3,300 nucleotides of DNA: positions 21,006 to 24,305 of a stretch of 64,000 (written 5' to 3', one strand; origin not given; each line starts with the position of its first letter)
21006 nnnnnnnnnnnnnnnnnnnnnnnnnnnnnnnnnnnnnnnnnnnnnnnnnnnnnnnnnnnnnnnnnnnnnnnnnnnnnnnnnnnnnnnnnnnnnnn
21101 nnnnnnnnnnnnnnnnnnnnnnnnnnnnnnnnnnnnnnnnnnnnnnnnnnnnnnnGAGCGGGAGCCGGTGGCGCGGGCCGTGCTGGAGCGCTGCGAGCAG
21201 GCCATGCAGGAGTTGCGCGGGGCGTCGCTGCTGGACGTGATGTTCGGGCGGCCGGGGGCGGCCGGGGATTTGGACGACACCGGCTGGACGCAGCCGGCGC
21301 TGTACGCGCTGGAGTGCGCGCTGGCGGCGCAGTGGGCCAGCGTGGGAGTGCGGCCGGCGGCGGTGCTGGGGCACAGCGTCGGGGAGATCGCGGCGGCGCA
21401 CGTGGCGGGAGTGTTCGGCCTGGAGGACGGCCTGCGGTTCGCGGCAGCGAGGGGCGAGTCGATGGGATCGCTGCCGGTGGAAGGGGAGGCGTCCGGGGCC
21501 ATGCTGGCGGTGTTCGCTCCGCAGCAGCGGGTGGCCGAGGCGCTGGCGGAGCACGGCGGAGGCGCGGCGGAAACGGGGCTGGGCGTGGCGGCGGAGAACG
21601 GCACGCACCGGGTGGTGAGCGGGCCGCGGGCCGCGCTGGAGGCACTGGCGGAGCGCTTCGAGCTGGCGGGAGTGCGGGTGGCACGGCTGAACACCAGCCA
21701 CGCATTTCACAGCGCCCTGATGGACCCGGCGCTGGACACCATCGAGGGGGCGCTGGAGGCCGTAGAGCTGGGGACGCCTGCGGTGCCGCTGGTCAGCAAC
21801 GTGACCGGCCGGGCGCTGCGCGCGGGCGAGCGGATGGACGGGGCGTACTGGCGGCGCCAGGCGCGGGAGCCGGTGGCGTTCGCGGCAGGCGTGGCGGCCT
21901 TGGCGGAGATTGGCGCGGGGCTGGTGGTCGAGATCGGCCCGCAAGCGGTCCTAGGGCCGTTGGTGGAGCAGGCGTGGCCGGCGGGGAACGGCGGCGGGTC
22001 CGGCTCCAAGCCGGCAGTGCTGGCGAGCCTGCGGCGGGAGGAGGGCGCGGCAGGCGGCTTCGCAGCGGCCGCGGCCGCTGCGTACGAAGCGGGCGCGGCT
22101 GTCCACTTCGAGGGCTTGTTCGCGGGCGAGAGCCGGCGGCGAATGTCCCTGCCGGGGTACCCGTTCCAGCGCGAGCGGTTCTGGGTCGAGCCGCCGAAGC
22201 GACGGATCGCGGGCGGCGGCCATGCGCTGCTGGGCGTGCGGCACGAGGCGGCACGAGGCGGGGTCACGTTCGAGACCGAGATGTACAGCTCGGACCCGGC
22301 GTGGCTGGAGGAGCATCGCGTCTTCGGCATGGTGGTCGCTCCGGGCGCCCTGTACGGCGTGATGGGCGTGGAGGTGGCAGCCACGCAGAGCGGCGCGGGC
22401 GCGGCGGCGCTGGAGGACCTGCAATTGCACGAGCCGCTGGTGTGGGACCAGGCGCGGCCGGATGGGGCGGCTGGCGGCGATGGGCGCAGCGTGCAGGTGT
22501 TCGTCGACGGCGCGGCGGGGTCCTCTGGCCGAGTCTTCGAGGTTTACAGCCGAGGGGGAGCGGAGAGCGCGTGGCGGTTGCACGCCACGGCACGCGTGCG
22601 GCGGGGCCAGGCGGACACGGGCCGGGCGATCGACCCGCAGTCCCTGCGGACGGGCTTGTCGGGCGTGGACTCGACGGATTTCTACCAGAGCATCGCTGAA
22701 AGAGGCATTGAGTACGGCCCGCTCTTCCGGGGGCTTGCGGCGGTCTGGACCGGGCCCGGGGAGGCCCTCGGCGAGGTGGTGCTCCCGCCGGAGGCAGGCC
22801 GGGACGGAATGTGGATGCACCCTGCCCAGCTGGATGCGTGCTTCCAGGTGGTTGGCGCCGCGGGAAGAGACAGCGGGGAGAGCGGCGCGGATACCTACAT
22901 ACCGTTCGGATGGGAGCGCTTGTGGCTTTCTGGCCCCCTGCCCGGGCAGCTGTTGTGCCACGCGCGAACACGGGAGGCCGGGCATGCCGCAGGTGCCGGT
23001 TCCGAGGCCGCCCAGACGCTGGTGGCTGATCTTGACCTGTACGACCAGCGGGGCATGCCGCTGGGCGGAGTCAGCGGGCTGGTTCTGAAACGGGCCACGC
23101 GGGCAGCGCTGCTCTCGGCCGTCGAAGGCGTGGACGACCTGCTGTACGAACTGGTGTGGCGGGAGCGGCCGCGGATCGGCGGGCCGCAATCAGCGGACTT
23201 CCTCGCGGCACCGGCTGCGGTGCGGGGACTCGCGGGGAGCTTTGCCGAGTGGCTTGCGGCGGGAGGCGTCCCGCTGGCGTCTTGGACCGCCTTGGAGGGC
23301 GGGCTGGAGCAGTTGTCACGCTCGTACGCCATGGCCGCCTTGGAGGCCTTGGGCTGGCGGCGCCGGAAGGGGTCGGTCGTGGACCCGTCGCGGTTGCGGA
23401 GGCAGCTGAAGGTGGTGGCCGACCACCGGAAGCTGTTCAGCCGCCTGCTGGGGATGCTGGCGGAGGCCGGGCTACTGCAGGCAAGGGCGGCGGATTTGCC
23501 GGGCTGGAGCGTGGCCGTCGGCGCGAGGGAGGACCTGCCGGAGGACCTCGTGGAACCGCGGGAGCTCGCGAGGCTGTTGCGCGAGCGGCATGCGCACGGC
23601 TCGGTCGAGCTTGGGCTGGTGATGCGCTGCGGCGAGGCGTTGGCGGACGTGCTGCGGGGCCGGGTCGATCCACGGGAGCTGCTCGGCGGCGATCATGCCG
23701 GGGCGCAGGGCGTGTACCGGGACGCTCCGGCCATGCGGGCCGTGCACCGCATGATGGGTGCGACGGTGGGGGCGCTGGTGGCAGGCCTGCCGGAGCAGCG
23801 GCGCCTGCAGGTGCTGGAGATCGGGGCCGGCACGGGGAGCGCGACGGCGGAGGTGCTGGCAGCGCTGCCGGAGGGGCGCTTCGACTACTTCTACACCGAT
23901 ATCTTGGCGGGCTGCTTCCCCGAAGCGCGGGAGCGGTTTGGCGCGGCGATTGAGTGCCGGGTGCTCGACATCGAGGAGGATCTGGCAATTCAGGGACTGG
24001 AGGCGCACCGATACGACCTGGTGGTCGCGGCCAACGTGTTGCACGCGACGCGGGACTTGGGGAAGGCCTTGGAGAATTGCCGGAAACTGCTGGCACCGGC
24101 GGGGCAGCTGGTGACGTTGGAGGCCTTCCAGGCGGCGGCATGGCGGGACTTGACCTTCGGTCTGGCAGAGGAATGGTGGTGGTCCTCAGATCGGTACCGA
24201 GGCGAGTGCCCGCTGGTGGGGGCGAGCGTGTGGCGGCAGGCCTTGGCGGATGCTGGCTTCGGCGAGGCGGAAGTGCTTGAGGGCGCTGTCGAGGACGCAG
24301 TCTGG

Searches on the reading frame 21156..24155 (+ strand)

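Call 14: search_protein_families(library=pfam, proteins=[window:21156-24155:+], max_evalue=0.00001)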
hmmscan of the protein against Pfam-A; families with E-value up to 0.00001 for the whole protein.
window:21156-24155:+ (1000 aa): 8 families
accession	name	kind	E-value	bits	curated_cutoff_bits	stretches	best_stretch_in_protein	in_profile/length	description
PF00698.26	Acyl_transf_1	-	6.1e-47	161.1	32.7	1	2-313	21-316/319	Acyl transferase domain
PF14765.12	PS-DH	-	2.6e-34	118.6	23.7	1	498-652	11-164/166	Polyketide synthase dehydratase N-terminal domain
PF08242.18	Methyltransf_12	-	1.2e-15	58.4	30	1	887-985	1-98/98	Methyltransferase domain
PF21089.3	PKS_DH_N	-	3e-14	53.3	27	1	356-466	1-103/103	Polyketide synthase dehydratase domain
PF13649.12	Methyltransf_25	-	1.4e-09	38.9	27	1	886-983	1-97/97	Methyltransferase domain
PF08241.18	Methyltransf_11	-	1.3e-08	35.8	21.2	1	887-986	1-94/95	Methyltransferase domain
PF13489.12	Methyltransf_23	-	4e-07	30.3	27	1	880-991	20-120/164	Methyltransferase domain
PF13847.12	Methyltransf_31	-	3.8e-06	27.1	27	1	884-987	5-109/145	Methyltransferase domain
